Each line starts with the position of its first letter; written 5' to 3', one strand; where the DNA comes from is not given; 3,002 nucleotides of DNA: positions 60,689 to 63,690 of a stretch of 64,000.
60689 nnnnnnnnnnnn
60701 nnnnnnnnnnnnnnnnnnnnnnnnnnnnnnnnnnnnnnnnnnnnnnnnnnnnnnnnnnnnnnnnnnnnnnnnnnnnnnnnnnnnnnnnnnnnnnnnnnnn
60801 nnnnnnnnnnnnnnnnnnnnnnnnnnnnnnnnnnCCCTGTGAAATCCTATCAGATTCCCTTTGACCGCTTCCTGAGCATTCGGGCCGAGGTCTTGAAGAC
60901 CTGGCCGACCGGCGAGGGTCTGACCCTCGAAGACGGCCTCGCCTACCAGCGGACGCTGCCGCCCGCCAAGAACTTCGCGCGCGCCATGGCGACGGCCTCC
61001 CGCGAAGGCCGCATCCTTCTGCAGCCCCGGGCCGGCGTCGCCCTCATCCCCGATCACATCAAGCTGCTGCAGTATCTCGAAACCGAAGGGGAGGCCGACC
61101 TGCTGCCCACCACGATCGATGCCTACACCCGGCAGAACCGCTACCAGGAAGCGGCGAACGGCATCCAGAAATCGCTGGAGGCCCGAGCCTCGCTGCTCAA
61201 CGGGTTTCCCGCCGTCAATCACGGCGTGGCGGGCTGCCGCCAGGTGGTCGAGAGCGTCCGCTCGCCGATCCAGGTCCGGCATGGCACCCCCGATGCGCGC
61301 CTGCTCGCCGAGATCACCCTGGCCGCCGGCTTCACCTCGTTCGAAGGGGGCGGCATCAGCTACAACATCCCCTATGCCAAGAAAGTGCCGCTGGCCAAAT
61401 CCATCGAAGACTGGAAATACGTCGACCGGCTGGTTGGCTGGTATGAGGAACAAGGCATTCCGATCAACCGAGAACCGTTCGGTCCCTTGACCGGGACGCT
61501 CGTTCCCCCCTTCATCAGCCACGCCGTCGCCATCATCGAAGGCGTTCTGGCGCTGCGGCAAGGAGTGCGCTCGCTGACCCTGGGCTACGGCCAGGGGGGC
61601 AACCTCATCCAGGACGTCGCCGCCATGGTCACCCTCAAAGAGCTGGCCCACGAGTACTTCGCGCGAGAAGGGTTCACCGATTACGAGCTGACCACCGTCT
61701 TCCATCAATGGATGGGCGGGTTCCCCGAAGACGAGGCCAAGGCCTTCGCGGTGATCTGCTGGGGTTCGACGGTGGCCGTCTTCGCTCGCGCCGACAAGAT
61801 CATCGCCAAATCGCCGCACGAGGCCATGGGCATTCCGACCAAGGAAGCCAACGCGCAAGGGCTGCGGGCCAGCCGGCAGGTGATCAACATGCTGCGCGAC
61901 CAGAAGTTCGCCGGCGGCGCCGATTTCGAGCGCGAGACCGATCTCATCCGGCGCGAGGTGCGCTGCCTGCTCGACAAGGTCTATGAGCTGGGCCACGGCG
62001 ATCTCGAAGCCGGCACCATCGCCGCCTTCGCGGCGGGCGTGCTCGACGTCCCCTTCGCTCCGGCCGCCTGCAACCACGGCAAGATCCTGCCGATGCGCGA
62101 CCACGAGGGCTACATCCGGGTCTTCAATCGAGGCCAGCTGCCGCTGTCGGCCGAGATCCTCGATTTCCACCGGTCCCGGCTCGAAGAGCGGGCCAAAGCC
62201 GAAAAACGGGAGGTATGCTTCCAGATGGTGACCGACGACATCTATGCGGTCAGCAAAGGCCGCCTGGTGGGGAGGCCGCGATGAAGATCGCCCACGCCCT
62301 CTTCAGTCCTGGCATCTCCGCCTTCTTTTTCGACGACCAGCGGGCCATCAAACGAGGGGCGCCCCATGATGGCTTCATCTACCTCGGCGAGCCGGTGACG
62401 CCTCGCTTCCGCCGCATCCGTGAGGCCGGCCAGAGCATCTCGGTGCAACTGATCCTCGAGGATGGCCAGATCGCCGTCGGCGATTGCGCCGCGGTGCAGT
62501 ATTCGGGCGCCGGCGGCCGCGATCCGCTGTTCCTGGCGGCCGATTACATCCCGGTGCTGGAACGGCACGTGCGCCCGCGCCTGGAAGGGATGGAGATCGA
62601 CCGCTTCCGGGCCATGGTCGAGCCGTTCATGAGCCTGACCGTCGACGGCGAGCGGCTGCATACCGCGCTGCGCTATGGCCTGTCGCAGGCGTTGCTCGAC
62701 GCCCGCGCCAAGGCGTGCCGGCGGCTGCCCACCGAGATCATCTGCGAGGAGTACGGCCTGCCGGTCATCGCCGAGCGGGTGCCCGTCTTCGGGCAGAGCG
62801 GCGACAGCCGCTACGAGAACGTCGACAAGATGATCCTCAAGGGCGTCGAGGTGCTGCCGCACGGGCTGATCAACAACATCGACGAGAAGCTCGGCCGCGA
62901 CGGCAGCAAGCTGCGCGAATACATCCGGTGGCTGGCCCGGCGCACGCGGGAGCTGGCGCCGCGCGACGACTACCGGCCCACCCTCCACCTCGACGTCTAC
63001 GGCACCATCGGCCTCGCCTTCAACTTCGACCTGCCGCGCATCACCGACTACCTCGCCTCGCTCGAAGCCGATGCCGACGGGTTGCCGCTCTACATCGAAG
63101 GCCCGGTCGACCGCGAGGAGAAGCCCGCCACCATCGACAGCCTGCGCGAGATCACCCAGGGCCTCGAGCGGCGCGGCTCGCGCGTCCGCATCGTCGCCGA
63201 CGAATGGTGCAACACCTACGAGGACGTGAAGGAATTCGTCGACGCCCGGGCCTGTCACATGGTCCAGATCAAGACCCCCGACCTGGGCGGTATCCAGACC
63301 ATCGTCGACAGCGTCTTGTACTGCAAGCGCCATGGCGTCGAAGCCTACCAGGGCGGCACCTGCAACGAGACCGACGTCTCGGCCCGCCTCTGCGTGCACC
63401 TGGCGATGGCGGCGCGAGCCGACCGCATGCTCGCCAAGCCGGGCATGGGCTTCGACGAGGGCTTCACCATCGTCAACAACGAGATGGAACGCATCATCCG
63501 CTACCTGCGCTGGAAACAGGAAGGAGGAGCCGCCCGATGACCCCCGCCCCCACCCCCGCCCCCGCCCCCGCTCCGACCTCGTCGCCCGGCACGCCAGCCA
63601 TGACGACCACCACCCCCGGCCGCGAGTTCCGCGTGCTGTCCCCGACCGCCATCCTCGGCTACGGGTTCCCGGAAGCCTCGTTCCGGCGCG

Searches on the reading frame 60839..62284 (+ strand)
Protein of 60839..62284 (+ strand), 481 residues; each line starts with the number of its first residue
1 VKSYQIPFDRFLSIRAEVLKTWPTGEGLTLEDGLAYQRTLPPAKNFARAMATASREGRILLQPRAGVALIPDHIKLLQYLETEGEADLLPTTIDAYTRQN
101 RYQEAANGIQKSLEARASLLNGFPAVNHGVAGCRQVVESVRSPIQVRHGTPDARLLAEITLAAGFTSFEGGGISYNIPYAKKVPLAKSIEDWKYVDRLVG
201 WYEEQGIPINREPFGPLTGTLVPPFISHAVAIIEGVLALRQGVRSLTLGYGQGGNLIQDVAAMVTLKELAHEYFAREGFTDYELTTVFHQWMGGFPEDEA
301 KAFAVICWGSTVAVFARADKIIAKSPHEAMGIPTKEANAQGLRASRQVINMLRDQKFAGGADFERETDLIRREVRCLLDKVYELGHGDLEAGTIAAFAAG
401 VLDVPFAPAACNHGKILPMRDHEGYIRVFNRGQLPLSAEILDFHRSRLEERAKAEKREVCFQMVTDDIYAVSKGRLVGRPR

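Call 75: search_protein_families(library=pfam, proteins=[window:60839-62284:+], max_evalue=0.001)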
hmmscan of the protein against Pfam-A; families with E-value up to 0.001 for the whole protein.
window:60839-62284:+ (481 aa): 1 family
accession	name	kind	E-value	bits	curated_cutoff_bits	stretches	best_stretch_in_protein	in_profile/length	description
PF06368.17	Met_asp_mut_E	-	1.6e-218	726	26.6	1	40-480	1-441/441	Methylaspartate mutase E chain (MutE)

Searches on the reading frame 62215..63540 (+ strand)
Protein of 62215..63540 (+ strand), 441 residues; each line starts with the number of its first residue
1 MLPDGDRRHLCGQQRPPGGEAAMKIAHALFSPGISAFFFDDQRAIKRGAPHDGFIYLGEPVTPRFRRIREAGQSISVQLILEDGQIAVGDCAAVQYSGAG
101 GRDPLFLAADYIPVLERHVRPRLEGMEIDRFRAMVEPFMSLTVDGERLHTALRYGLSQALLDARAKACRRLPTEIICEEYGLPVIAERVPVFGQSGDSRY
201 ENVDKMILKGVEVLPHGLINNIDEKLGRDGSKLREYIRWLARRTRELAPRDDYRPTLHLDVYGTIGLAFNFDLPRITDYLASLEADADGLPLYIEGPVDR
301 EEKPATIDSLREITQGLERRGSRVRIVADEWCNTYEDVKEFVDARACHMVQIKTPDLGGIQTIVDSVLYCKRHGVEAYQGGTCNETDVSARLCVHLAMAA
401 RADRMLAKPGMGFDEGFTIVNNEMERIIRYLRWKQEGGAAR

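Call 75: search_protein_families(library=pfam, proteins=[window:62215-63540:+], max_evalue=0.001)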
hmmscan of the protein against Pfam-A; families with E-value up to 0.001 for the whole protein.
window:62215-63540:+ (441 aa): 3 families
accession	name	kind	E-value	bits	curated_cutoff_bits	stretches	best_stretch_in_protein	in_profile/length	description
PF07476.17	MAAL_C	-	5.4e-114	380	27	1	184-431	2-247/249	Methylaspartate ammonia-lyase C-terminus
PF05034.18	MAAL_N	-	5.1e-68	228.2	27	1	23-181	1-159/159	Methylaspartate ammonia-lyase N-terminus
PF13378.12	MR_MLE_C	-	5.5e-15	56.1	29.4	1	272-406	56-177/219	Enolase C-terminal domain-like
